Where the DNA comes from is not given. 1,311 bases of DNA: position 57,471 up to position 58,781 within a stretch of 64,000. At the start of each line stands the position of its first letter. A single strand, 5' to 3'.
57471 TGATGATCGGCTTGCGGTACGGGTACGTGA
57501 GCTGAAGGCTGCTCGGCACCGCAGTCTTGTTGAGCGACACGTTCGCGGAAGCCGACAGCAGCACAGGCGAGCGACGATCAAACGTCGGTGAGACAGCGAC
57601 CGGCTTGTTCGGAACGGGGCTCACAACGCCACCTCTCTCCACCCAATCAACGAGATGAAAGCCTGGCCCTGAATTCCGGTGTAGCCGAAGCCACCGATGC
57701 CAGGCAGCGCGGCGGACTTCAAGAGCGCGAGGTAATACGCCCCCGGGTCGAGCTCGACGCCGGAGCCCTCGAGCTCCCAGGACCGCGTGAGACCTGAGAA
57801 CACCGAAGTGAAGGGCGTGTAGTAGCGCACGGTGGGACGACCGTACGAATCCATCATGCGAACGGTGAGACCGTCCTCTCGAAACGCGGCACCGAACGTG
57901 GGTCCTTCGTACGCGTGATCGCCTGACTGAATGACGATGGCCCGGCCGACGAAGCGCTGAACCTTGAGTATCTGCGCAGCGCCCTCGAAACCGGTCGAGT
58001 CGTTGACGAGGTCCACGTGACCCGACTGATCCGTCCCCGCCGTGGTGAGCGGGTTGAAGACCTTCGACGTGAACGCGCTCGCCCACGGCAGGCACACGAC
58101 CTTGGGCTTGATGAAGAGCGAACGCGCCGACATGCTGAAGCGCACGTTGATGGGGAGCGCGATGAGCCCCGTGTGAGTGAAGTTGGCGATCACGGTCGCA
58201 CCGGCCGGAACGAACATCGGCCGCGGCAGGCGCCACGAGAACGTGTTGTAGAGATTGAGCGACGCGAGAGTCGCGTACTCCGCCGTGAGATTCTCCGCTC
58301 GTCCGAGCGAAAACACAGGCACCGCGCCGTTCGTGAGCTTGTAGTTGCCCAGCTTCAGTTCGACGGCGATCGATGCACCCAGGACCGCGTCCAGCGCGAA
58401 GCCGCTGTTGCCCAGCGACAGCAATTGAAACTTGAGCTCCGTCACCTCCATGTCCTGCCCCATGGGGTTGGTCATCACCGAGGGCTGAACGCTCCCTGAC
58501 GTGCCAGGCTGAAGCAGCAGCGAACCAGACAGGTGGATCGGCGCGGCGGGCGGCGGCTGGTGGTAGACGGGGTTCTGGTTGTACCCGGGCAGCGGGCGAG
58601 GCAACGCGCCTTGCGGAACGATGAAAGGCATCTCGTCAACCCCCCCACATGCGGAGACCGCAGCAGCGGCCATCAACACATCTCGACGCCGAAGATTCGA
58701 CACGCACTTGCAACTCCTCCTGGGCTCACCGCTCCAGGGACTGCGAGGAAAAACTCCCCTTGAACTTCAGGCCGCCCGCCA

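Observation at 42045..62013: About 20-kb leftward block full of secreted and membrane proteins and hydrolases, with no recognisable terminase, portal, HK97 capsid, tape-measure or tail genes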

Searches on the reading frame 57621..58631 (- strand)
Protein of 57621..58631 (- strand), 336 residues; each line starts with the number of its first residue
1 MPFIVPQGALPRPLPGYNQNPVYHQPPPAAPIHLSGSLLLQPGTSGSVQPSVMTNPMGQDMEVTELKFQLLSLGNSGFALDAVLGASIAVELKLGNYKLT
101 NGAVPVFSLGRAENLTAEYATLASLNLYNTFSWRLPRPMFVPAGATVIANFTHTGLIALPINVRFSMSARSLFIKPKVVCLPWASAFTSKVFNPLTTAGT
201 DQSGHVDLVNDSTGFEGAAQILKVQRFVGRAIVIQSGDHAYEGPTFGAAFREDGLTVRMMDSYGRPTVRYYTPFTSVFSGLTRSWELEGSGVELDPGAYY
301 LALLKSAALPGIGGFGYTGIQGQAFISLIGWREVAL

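Call 9: search_protein_families(library=pfam, max_evalue=0.05, proteins=[window:57624-58631:-])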
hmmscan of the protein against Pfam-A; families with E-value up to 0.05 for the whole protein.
window:57624-58631:- (336 aa): 0 families

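Call 10: search_protein_families(library=phrogs, max_evalue=0.05, proteins=[window:57624-58631:-])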
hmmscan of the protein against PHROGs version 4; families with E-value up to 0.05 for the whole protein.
window:57624-58631:- (336 aa): 0 families

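Call 15: find_encoding_contigs(protein=window:57621-58631:-, flank=10000, max_places=6)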
Protein window:57621-58631:- (336 aa): no gene with exactly this product is on record in the collection.

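Call 16: find_homologous_proteins(query=window:57624-58631:-, max_evalue=0.001)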
Query window:57624-58631:- (336 aa): 90 proteins with E <= 0.001 among 7497 candidates.
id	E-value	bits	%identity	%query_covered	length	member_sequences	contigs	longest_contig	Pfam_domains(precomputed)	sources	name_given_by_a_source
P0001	1.6e-221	753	100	100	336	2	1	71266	-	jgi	jgi:hypothetical protein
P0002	1.4e-95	339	50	100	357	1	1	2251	-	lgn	-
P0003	2.4e-94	335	51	98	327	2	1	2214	-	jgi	-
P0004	3.6e-94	334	50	98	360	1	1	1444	-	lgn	-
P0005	2.7e-93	331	50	95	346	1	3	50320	-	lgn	-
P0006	9.0e-92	326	49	99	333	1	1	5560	-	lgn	-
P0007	9.1e-92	326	49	99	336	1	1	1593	-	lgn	-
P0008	1.7e-90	322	48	96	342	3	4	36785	-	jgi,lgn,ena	-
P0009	2.8e-89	318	50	94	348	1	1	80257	-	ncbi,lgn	-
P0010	3.1e-88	314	48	96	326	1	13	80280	-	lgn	-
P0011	4.4e-88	314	47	99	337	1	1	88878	-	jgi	-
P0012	1.9e-87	312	48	96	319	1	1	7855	-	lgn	-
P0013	2.0e-87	312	47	99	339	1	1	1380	-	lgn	-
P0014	3.2e-87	311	46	99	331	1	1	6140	-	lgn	-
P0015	4.1e-87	311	48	98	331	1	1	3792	-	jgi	jgi:hypothetical protein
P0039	9.0e-82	293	44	99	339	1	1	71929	-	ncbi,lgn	-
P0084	3.6e-29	120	34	91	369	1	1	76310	-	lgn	-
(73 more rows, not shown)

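Call 17: find_encoding_contigs(protein=P0001, flank=10000, max_places=3)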
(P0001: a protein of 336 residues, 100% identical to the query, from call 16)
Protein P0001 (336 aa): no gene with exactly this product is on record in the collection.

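Call 18: find_encoding_contigs(protein=P0009, flank=10000, max_places=2)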
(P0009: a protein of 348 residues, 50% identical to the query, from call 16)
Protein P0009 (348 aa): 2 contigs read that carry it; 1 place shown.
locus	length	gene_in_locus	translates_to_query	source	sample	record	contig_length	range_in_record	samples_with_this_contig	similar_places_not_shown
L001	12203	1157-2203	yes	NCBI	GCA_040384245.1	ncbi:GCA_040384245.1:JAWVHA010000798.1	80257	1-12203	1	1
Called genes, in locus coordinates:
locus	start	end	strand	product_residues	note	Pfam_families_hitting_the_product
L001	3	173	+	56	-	?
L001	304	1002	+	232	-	-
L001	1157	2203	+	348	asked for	-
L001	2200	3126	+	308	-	-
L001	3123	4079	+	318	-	-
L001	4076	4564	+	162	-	-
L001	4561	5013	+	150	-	-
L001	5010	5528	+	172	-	-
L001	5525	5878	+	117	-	-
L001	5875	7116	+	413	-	-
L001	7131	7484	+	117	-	-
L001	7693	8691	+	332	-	-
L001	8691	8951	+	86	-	-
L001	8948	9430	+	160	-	-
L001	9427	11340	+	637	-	PF00657:Lipase_GDSL (weak), PF13472:Lipase_GDSL_2, PF17182:OSK (faint)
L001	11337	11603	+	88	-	-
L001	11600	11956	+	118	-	-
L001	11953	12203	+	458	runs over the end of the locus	-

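Call 21: find_related_loci(query=A1, collection=genome_contigs, flank=10000)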
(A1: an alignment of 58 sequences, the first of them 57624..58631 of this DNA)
Query A1 (336 aa) in genome_contigs; peptide patterns used: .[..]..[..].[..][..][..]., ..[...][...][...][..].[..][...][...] (x = any residue, [..] = any of these).
20 stretches matched a pattern; 1 encode a relative of the query (tblastn E <= 1e-3); 1 distinct loci.
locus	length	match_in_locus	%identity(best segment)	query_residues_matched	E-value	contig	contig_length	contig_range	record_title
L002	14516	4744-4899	37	128-178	8e-5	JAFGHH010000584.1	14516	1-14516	MAG: Deltaproteobacteria bacterium isolate Zod_Metabat.1445 k87_14155800, whole genome shotgun sequence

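Call 22: find_related_loci(query=A1, collection=viral_contigs, flank=10000)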
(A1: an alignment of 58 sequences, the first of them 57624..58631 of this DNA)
Query A1 (336 aa) in viral_contigs; peptide patterns used: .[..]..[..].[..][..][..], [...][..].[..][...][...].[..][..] (x = any residue, [..] = any of these).
42 stretches matched a pattern, but none encodes a relative of the query by tblastn (E <= 1e-3).

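Call 27: predict_structure(alignment_id=A1)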
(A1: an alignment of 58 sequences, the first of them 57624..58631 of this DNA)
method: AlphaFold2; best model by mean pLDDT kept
length: 336 residues; sequences in the alignment: 58
mean_pLDDT: 90.8   pTM: 0.87
mean pLDDT of the five models: 90.8, 90.1, 89.6, 89.6, 89.3
residues with pLDDT >= 90: 242; 70-90: 69; 50-70: 25; < 50: 0
segments of 3 or more residues with pLDDT < 50: none
pLDDT, mean of each block of 10 residues (from residue 1): 77 82 73 98 98 97 97 76 92 96 96 86 85 96 98 95 98 94 98 95 98 78 97 81 74 97 97 96 89 94 95 77 97 93
secondary structure, 60 per line:
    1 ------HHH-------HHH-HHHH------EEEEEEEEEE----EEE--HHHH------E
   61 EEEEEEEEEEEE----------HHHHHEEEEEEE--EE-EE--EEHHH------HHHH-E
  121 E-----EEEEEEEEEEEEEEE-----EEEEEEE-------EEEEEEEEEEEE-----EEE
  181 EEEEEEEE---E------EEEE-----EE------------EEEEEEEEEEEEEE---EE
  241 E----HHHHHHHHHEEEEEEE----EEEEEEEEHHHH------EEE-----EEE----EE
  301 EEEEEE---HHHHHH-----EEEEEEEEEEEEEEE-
elements in order: H21-24 E31-40 E45-47 H50-53 E60-72 H83-87 E88-94 H115-118 E127-141 E147-153 E161-172 E178-188 E199-202 E222-235 E239-241 H246-254 E255-261 E266-273 H274-277 E284-286 E292-294 E299-306 H310-315 E321-335

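Call 38: find_encoding_contigs(protein=P0011, flank=10000, max_places=2)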
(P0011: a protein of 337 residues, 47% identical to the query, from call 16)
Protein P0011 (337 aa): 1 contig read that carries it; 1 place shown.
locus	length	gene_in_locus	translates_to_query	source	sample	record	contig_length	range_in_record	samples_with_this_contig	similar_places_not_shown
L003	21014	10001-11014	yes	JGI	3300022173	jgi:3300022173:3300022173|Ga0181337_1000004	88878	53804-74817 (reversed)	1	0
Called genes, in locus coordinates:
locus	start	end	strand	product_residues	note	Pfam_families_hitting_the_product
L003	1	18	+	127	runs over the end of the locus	-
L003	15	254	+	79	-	-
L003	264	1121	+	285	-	-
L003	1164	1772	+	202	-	-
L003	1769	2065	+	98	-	-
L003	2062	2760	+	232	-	-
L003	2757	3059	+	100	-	-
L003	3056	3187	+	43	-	-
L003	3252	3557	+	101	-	-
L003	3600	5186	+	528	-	-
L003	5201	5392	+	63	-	-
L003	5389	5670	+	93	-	-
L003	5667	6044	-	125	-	-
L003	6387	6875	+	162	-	-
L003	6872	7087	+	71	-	-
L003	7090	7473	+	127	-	-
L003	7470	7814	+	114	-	-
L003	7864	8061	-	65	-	-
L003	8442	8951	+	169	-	-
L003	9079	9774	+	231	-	-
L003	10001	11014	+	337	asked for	-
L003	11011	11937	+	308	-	-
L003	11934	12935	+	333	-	-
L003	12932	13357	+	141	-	-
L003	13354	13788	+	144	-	-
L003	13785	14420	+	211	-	-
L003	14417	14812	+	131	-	-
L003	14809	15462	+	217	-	-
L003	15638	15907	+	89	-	-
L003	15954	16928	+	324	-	-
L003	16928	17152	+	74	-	-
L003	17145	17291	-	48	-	-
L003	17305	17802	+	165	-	-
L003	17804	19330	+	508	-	-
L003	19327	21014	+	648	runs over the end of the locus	-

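Call 48: find_encoding_contigs(protein=P0084, flank=10000, max_places=2)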
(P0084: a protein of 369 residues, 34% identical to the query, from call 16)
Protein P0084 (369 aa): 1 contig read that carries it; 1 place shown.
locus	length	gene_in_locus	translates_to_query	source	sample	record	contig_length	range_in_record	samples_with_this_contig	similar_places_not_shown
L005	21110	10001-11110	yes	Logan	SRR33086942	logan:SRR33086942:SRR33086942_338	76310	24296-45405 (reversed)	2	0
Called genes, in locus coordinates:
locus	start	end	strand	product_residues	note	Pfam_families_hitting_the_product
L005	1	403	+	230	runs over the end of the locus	-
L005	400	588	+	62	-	-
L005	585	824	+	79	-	-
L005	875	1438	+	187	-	-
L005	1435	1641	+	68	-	-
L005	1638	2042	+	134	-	-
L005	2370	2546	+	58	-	-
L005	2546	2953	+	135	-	-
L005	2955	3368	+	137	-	-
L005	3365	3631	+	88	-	-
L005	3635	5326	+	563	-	-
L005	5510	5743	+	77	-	-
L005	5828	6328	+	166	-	-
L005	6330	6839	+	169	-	-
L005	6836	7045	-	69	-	-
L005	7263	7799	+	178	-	-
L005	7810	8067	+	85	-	-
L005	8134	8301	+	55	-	-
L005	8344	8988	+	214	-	-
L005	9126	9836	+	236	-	-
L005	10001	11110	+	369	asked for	-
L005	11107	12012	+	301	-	-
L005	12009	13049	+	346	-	-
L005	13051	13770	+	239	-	-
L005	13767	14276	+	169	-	-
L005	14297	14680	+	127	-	-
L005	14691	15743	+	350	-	-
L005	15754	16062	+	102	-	-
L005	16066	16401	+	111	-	-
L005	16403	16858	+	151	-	-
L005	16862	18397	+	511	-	PF24146:K1-lyase_C (weak)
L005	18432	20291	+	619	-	-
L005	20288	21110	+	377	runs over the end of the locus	PF01476:LysM (faint)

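Call 49: find_encoding_contigs(protein=P0039, flank=10000, max_places=2)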
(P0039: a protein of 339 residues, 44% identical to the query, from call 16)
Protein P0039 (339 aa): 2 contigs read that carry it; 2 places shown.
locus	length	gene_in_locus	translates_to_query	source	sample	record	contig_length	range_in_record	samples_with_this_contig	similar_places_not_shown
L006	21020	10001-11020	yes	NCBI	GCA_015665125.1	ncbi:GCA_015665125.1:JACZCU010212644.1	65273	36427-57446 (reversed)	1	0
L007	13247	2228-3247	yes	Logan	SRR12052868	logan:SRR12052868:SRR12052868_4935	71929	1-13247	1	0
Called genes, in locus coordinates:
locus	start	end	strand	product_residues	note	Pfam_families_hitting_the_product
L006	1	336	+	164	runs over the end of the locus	-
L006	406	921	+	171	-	-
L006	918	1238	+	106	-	-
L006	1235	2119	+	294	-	-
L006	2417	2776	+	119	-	-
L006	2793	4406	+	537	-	-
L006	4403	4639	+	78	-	-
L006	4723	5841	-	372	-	-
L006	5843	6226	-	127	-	-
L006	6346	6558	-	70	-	-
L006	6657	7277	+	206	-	-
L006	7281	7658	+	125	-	-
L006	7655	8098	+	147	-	-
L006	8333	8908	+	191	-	-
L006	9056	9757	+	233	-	-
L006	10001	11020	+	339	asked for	-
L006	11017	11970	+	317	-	-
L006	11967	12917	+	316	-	-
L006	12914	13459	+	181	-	-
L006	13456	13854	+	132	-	-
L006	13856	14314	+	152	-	-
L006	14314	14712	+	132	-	-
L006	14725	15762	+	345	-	-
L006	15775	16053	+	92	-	-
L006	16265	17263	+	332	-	-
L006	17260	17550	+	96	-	-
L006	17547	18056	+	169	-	-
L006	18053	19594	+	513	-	-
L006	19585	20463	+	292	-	-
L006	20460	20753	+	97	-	-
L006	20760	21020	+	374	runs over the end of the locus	-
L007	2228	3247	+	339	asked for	-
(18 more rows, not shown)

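Call 50: search_protein_representatives(alignment_id=A1)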
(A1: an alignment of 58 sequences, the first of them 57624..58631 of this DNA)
Query: 58 sequences, 323 profile positions. Proteins with E-value up to 0.001 (for the whole library): 947; up to 1e-10: 849; up to 1e-30: 499. The best 150 are listed.
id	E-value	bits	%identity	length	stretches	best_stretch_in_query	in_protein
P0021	3.9e-134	463.4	-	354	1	5-321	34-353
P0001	2.3e-113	395.2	-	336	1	7-321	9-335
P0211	2.3e-102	359.0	-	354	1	17-320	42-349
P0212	3.1e-98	345.5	-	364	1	13-320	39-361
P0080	1.2e-97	343.5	-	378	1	13-321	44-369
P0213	1.4e-97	343.3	-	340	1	22-320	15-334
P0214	2.7e-97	342.4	-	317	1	23-321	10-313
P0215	7.3e-97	340.9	-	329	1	21-320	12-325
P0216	1.6e-94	333.3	-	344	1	15-321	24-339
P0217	7.2e-94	331.1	-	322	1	25-320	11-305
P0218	7.9e-94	331.0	-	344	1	12-318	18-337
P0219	3.5e-93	328.9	-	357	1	26-321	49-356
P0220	2.0e-91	323.0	-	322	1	24-321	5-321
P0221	5.5e-91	321.6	-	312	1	26-321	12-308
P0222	9.1e-91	320.9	-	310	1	27-321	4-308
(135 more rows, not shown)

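Call 63: search_protein_families(library=pfam, max_evalue=0.01, proteins=[L006:2793-4403:+, L003:3600-5183:+, L005:3635-5323:+, L006:1235-2116:+, L003:264-1118:+, L003:2062-2757:+, L003:1164-1769:+, L005:875-1435:+, L006:406-918:+, L005:8344-8985:+])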
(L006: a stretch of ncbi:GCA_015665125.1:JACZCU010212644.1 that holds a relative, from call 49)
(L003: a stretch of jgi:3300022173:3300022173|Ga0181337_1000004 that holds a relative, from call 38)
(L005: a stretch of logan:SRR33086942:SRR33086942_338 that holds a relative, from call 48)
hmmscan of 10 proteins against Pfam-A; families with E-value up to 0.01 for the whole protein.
L006:2793-4403:+ (537 aa): 1 family
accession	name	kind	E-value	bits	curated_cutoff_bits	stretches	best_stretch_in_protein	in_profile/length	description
PF06391.18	MAT1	-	0.0012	19.3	25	1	246-350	82-184/201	CDK-activating kinase assembly factor MAT1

L003:3600-5183:+ (528 aa): 0 families

L005:3635-5323:+ (563 aa): 1 family
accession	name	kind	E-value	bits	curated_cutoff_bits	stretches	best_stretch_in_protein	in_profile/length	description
PF13480.13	Acetyltransf_6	-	0.00056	20.5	22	1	426-496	14-85/143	Acetyltransferase (GNAT) domain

L006:1235-2116:+ (294 aa): 0 families

L003:264-1118:+ (285 aa): 0 families

L003:2062-2757:+ (232 aa): 0 families

L003:1164-1769:+ (202 aa): 0 families

L005:875-1435:+ (187 aa): 2 families
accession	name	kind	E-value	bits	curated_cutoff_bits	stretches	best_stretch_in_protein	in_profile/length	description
PF01080.22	Presenilin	-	0.00041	19.7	34.3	1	18-157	236-347/408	Presenilin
PF03176.21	MMPL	-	0.002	17.6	20.5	1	13-152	21-163/333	MMPL family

L006:406-918:+ (171 aa): 0 families

L005:8344-8985:+ (214 aa): 0 families

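Call 64: fold_search(model_id=the predicted structure, library=viral)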
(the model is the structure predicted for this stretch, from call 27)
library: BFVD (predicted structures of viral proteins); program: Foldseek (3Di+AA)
matches with E <= 10: 1658; with E <= 0.001: 128
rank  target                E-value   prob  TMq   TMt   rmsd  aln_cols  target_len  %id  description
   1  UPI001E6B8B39         2.2e-10  1.00  0.38  0.35  15.8       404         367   10  (no name look-up for this kind of identifier)
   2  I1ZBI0                6.7e-08  1.00  0.46  0.57   7.7       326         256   13  (no name in the UniProt tables at hand)
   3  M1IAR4                2.9e-07  1.00  0.51  0.45   6.7       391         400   11  (no name in the UniProt tables at hand)
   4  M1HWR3                4.9e-07  1.00  0.48  0.37   7.4       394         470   10  (no name in the UniProt tables at hand)
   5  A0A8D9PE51            1.0e-06  1.00  0.33  0.21  13.2       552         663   10  Penton capsid protein [Adintovirus sp.]
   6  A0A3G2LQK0            1.0e-06  0.98  0.18  0.17  27.6       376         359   12  (no name in the UniProt tables at hand)
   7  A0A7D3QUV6            1.6e-06  1.00  0.41  0.44   9.9       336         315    9  Capsid protein [Fadolivirus FV1/VV64]
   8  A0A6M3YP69            2.2e-06  1.00  0.22  0.29  16.3       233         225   10  Capsid protein [Cressdnaviricota sp.]
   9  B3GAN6                3.0e-06  1.00  0.35  0.39   8.5       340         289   11  AMDV5_4 [uncultured virus]
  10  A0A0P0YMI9            3.2e-06  1.00  0.52  0.48   6.4       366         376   11  (no name in the UniProt tables at hand)
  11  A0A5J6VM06            4.9e-06  1.00  0.46  0.41   7.4       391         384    8  Major capsid protein [Megaviridae environmental sample]
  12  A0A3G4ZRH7            8.9e-06  1.00  0.38  0.33   9.1       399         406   10  Major capsid protein [Terrestrivirus sp.]
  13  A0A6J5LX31            9.5e-06  0.98  0.22  0.12  14.3       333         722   11  Uncharacterized protein [uncultured Caudovirales phage]
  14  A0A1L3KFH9            1.4e-05  0.84  0.20  0.19  20.5       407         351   10  (no name in the UniProt tables at hand)
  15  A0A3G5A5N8            1.6e-05  1.00  0.28  0.25  10.1       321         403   12  Uncharacterized protein [Hyperionvirus sp.]
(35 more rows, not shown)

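Call 87: search_protein_families(library=phrogs, max_evalue=0.01, proteins=[L006:2793-4403:+, L003:3600-5183:+, L005:3635-5323:+, L006:1235-2116:+, L003:264-1118:+, L003:2062-2757:+, L003:1164-1769:+, L005:875-1435:+, L006:406-918:+, L005:8344-8985:+])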
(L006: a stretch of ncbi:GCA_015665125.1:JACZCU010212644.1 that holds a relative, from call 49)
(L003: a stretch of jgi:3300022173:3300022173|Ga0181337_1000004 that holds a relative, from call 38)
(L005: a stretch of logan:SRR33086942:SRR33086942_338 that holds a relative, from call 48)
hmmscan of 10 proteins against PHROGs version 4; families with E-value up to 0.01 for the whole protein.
L006:2793-4403:+ (537 aa): 0 families

L003:3600-5183:+ (528 aa): 0 families

L005:3635-5323:+ (563 aa): 0 families

L006:1235-2116:+ (294 aa): 1 family
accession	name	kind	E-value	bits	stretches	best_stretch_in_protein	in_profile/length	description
phrog_3906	-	unknown function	4.7e-06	27.1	1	108-168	128-189/270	-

L003:264-1118:+ (285 aa): 0 families

L003:2062-2757:+ (232 aa): 2 families
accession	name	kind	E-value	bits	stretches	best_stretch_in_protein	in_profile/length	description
phrog_1915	-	unknown function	4.9e-30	105.7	1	90-228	6-137/141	-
phrog_20867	-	unknown function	3.6e-12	47.5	1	93-219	49-170/193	-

L003:1164-1769:+ (202 aa): 0 families

L005:875-1435:+ (187 aa): 0 families

L006:406-918:+ (171 aa): 0 families

L005:8344-8985:+ (214 aa): 0 families

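Call 92: search_dna_similar(query=window:57624-58631:-, collection=phages, mode=protein, max_evalue=1, max_rows=10)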
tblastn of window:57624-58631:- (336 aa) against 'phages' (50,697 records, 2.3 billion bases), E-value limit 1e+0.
No match.
